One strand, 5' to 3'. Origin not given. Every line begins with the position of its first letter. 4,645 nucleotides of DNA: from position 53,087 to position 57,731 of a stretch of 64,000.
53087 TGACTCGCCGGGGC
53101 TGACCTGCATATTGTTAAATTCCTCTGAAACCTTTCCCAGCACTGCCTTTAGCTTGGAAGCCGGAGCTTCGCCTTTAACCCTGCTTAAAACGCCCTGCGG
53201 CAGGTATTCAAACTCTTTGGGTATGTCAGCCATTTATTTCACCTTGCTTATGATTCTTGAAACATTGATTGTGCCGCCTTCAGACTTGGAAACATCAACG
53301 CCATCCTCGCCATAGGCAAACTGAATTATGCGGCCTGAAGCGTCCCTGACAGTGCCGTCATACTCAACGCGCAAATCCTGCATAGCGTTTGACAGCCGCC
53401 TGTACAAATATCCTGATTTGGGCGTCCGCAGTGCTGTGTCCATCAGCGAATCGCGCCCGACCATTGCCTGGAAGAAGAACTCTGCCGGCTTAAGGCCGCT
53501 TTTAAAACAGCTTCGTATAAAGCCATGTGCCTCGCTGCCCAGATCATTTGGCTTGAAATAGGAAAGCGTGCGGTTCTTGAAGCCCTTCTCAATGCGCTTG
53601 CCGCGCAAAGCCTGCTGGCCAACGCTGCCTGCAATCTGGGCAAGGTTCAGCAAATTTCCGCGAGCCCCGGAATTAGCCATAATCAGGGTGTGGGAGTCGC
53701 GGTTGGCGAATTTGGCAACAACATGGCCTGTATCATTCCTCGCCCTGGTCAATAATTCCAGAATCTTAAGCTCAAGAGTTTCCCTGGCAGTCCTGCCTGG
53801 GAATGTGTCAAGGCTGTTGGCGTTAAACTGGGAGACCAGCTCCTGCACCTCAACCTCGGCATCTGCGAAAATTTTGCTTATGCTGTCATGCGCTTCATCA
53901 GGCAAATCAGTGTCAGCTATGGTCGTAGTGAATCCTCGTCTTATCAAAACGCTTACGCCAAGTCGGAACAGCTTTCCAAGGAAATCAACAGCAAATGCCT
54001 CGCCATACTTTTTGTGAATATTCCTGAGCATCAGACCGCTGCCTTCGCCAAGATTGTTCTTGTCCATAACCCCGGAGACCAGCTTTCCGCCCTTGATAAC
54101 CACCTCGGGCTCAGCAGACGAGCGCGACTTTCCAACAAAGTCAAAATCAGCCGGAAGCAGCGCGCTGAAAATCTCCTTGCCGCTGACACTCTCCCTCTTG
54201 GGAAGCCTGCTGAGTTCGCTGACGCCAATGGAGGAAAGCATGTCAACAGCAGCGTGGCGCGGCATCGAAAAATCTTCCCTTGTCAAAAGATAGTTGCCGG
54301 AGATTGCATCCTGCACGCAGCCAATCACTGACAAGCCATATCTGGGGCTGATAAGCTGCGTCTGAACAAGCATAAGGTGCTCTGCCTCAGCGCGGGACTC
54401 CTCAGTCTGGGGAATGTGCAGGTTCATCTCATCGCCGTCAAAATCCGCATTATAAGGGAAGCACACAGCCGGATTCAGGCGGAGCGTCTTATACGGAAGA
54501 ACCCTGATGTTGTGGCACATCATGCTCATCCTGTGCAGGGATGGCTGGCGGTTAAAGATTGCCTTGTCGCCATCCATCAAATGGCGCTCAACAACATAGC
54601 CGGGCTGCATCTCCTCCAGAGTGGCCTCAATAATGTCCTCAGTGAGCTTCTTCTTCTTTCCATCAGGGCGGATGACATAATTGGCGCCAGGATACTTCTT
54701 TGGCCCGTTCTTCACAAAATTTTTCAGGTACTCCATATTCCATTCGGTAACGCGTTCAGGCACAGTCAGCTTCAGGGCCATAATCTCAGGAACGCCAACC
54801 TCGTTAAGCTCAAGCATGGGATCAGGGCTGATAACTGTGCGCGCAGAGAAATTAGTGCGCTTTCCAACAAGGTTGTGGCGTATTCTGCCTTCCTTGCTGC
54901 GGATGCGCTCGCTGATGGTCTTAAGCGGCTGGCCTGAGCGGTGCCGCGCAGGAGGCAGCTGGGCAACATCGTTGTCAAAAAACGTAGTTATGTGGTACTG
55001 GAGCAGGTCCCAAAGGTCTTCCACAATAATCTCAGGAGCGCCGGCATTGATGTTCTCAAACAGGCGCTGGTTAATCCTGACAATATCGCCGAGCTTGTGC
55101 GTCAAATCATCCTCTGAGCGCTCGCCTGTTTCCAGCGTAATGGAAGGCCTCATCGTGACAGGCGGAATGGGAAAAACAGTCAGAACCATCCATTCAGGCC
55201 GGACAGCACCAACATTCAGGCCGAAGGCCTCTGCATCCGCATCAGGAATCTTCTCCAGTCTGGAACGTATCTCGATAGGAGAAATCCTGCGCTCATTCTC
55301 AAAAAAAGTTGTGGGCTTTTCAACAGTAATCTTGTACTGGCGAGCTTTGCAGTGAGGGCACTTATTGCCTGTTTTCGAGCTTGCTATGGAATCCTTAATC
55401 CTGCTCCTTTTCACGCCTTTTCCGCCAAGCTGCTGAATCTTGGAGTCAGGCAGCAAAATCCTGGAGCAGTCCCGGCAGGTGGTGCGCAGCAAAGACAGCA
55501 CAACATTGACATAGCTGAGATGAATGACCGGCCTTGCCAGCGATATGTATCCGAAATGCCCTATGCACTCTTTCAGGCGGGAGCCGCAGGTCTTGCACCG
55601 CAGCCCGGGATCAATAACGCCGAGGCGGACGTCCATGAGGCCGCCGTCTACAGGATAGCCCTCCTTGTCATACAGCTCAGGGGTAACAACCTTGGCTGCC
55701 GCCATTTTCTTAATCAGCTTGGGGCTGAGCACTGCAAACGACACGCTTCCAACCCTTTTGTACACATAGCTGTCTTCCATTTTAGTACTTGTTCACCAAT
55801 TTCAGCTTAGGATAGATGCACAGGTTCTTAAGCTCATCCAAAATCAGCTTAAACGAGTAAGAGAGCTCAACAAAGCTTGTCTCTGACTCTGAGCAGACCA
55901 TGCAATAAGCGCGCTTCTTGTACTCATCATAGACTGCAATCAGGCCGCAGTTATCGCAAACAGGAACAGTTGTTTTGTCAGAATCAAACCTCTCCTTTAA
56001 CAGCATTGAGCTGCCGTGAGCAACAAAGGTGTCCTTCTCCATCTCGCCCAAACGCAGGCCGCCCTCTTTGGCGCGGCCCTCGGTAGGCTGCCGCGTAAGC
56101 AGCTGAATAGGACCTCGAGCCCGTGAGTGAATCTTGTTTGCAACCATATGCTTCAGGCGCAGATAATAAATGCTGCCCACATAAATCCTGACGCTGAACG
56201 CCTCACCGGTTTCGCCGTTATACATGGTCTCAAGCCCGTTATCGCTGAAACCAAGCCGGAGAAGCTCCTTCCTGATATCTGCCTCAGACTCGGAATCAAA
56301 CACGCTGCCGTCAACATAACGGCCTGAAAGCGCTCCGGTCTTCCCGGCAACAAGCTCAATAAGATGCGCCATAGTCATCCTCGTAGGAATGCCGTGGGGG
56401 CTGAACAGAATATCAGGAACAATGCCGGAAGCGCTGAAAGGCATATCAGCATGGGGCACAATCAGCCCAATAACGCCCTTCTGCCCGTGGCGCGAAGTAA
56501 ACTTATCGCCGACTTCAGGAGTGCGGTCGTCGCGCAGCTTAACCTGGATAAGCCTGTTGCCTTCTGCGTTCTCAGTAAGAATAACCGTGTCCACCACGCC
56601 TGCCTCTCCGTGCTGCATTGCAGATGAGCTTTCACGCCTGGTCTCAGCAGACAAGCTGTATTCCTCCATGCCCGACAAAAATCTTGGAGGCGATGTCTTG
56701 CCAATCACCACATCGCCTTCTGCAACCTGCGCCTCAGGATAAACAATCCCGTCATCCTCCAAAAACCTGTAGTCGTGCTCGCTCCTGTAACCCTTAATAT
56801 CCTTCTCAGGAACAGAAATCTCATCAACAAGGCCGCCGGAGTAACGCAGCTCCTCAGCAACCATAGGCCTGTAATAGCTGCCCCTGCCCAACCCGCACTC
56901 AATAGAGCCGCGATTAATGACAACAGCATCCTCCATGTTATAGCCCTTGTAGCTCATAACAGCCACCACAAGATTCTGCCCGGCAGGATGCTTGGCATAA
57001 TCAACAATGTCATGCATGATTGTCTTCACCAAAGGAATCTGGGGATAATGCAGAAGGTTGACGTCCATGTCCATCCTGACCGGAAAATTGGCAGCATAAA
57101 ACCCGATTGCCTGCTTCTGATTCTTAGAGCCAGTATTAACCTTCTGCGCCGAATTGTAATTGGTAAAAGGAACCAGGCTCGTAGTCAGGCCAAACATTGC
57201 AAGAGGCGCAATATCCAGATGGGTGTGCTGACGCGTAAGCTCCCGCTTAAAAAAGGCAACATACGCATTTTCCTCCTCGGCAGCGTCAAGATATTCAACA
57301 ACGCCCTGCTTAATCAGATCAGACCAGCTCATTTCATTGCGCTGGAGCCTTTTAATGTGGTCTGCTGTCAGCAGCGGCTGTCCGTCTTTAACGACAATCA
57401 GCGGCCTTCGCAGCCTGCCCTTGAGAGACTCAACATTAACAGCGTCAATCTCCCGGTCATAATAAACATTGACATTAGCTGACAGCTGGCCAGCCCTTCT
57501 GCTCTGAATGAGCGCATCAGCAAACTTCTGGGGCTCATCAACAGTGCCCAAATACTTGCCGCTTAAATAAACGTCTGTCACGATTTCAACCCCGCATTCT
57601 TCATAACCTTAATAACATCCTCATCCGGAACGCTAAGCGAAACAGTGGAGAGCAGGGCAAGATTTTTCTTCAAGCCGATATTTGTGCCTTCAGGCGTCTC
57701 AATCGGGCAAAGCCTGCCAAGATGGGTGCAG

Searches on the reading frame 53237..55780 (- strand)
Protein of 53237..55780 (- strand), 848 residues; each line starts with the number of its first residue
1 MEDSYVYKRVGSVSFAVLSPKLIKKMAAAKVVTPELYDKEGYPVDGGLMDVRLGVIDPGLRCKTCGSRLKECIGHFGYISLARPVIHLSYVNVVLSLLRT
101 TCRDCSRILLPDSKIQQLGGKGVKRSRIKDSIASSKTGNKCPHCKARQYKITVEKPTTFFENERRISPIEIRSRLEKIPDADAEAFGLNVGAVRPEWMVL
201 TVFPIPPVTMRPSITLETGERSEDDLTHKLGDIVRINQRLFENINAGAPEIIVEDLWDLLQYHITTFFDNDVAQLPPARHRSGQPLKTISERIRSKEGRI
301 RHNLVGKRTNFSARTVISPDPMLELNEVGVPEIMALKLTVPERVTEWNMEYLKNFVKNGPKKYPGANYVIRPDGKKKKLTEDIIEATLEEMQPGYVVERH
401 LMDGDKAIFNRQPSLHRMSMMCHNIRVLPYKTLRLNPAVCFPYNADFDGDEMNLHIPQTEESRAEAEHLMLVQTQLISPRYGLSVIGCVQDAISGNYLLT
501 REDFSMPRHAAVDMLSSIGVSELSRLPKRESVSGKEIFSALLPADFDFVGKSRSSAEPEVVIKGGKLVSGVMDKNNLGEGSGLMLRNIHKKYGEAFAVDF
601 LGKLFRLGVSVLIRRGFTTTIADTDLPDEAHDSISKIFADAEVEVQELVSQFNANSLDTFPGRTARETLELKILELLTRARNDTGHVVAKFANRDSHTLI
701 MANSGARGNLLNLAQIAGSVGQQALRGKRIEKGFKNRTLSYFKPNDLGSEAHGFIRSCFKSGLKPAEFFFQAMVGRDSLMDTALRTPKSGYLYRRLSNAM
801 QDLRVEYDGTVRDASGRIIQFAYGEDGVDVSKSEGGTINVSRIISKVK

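Call 87: search_protein_families(library=pfam, proteins=[window:53237-55780:-], max_evalue=0.00001)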
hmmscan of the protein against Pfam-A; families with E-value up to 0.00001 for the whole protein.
window:53237-55780:- (848 aa): 5 families
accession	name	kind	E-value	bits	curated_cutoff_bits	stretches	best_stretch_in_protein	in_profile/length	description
PF04997.17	RNA_pol_Rpb1_1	-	1.2e-83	281.5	39.7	1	8-304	2-312/312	RNA polymerase Rpb1, domain 1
PF00623.25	RNA_pol_Rpb1_2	-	1.8e-70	236.9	25.3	1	306-472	1-166/166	RNA polymerase Rpb1, domain 2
PF04983.23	RNA_pol_Rpb1_3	-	6.2e-26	91.7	28.9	1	475-624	1-162/162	RNA polymerase Rpb1, domain 3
PF05000.22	RNA_pol_Rpb1_4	-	3.6e-25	88.4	24.8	1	655-755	8-107/107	RNA polymerase Rpb1, domain 4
PF04998.22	RNA_pol_Rpb1_5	-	6.1e-22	78.8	28.5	1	762-827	1-66/267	RNA polymerase Rpb1, domain 5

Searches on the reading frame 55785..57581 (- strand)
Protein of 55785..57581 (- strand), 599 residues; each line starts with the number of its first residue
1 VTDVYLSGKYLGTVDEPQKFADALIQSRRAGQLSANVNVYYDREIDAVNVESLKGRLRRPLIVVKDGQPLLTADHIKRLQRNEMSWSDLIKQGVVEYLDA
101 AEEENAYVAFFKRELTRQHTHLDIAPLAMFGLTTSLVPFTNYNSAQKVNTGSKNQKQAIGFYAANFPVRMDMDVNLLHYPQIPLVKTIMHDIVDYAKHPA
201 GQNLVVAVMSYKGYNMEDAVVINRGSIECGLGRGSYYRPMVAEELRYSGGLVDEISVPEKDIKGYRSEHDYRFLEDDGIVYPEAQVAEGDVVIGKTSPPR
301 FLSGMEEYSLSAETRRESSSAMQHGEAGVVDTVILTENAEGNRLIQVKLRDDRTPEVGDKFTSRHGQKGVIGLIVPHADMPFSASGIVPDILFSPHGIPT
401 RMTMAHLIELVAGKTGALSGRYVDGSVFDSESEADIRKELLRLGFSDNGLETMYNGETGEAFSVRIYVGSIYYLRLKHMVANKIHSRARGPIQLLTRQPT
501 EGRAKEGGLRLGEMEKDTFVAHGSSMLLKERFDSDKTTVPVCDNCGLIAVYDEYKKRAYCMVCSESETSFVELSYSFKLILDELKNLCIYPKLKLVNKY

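Call 87: search_protein_families(library=pfam, proteins=[window:55785-57581:-], max_evalue=0.00001)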
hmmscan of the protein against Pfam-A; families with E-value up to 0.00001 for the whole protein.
window:55785-57581:- (599 aa): 4 families
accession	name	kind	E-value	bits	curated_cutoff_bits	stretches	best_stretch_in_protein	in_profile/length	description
PF00562.33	RNA_pol_Rpb2_6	-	3.7e-125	418.4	23.4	1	134-505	2-373/373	RNA polymerase Rpb2, domain 6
PF04560.25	RNA_pol_Rpb2_7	-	3e-21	76.1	32.1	1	507-594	1-85/87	RNA polymerase Rpb2, domain 7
PF04566.18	RNA_pol_Rpb2_4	-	6.5e-15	55.4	28.7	1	4-65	1-62/62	RNA polymerase Rpb2, domain 4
PF04567.22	RNA_pol_Rpb2_5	-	1e-08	36.3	21.1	1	86-118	1-33/66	RNA polymerase Rpb2, domain 5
